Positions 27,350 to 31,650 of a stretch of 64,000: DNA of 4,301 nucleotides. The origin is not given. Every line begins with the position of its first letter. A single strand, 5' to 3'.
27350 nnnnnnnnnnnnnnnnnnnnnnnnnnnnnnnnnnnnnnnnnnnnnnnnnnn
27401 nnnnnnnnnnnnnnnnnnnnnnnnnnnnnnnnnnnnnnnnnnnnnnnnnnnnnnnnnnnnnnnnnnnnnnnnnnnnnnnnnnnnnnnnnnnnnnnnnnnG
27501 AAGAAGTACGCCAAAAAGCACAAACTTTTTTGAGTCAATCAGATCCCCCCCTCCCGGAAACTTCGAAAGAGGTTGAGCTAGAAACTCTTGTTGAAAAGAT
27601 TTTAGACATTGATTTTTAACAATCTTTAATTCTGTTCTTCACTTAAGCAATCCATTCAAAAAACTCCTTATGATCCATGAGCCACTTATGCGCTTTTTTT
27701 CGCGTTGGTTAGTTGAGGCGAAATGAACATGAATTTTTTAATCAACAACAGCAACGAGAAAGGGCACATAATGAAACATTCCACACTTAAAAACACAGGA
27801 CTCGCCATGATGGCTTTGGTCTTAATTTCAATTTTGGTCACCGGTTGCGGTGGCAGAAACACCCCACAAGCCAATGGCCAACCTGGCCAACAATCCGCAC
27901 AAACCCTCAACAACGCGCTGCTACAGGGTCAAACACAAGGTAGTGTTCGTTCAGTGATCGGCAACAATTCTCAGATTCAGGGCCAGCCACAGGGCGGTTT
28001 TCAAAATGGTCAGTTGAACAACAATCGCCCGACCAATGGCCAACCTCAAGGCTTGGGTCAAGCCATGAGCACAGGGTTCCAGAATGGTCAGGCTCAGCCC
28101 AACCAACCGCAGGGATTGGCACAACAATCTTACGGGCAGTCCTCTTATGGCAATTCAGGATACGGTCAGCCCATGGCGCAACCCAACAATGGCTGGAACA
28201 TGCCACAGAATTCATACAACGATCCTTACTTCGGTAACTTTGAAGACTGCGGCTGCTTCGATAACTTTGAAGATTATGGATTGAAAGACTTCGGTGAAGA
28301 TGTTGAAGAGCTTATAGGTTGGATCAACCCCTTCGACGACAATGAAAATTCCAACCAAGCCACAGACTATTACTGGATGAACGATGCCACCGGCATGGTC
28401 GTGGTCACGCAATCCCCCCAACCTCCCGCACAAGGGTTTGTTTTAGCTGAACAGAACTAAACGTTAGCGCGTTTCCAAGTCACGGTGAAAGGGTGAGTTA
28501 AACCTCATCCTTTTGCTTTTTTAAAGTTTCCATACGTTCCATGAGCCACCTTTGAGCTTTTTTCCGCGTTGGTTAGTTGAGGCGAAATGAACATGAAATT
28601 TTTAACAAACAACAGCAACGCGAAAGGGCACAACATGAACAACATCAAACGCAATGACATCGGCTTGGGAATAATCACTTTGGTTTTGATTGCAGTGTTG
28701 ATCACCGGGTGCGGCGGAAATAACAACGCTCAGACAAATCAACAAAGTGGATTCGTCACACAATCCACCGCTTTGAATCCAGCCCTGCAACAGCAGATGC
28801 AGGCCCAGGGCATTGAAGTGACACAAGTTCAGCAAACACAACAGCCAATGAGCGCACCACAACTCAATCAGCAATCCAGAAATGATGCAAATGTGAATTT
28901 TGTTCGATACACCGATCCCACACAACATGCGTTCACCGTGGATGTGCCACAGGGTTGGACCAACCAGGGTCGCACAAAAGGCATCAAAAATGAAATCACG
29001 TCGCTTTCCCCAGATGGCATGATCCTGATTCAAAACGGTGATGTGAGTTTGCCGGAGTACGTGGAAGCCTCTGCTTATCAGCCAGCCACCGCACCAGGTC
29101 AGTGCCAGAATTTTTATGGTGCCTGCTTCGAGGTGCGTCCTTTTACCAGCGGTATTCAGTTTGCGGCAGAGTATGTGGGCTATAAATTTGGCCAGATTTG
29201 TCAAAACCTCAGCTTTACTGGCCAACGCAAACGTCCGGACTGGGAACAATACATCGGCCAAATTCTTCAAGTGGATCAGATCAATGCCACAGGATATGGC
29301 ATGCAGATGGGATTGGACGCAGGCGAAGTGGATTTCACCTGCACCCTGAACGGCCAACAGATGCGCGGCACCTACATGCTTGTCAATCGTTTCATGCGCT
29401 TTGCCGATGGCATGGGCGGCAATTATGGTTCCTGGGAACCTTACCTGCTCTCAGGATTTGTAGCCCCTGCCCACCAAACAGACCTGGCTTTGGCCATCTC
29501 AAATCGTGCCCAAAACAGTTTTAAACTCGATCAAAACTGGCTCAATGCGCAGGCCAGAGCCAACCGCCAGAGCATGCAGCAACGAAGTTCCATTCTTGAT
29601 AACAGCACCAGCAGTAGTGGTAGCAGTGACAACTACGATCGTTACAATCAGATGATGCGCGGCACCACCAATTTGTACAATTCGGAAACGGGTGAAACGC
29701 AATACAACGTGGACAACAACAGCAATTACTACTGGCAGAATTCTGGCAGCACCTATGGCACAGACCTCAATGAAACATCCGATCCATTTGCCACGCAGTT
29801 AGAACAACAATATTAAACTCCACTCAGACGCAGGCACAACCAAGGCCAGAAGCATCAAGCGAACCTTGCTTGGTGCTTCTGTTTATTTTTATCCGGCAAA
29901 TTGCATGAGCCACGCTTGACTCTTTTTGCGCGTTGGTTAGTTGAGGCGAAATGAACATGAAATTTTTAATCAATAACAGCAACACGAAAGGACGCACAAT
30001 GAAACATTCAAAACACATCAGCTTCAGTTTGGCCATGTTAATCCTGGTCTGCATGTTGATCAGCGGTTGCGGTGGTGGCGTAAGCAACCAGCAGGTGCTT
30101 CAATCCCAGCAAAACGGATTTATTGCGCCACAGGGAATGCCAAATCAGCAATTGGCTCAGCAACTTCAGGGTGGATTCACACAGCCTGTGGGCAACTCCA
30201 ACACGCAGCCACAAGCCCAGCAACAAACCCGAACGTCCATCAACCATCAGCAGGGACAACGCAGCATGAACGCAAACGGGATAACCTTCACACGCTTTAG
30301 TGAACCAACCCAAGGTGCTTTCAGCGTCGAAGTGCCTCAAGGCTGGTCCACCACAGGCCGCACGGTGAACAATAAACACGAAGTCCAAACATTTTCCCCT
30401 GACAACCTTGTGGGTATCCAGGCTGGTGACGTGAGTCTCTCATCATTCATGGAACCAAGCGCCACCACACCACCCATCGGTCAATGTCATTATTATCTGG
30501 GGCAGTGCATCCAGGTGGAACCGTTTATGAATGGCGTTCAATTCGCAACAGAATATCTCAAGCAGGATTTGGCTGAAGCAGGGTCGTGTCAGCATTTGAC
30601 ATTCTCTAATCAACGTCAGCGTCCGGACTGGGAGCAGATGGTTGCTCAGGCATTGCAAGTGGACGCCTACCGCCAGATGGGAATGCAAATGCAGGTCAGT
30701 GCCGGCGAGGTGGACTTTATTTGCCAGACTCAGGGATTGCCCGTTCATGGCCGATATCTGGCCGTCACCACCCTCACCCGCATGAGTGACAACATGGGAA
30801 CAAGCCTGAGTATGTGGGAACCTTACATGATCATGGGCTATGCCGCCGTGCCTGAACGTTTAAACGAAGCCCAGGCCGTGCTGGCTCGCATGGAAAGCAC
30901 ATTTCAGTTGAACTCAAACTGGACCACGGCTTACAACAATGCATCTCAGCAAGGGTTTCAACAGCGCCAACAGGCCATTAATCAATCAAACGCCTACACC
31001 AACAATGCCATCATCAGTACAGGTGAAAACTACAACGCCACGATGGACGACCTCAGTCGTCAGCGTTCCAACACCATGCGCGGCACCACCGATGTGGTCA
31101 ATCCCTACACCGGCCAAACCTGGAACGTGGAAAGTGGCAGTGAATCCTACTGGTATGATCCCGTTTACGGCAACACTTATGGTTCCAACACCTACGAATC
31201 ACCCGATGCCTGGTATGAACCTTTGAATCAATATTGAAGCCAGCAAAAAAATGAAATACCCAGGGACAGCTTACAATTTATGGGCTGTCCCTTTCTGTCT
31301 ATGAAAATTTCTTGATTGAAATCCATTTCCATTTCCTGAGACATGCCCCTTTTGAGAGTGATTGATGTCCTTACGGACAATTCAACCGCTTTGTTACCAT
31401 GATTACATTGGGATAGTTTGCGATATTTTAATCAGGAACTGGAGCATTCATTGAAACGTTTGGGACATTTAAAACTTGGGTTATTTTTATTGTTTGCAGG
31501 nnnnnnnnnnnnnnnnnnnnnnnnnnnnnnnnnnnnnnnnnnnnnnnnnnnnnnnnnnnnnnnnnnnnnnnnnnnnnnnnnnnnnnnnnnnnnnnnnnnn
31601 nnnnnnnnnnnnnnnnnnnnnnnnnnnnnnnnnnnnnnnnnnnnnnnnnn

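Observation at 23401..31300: ECF sigma + soluble kinase-STAND-TPR sensor + three self-contained lipoprotein cassettes: candidate undescribed envelope-remodelling signalling module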

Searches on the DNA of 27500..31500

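Call 75: search_rna_families(source=window, start=27500, end=31500, threshold=evalue, max_evalue=1)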
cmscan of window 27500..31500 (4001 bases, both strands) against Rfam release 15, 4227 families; matches with E-value up to 1: 0.
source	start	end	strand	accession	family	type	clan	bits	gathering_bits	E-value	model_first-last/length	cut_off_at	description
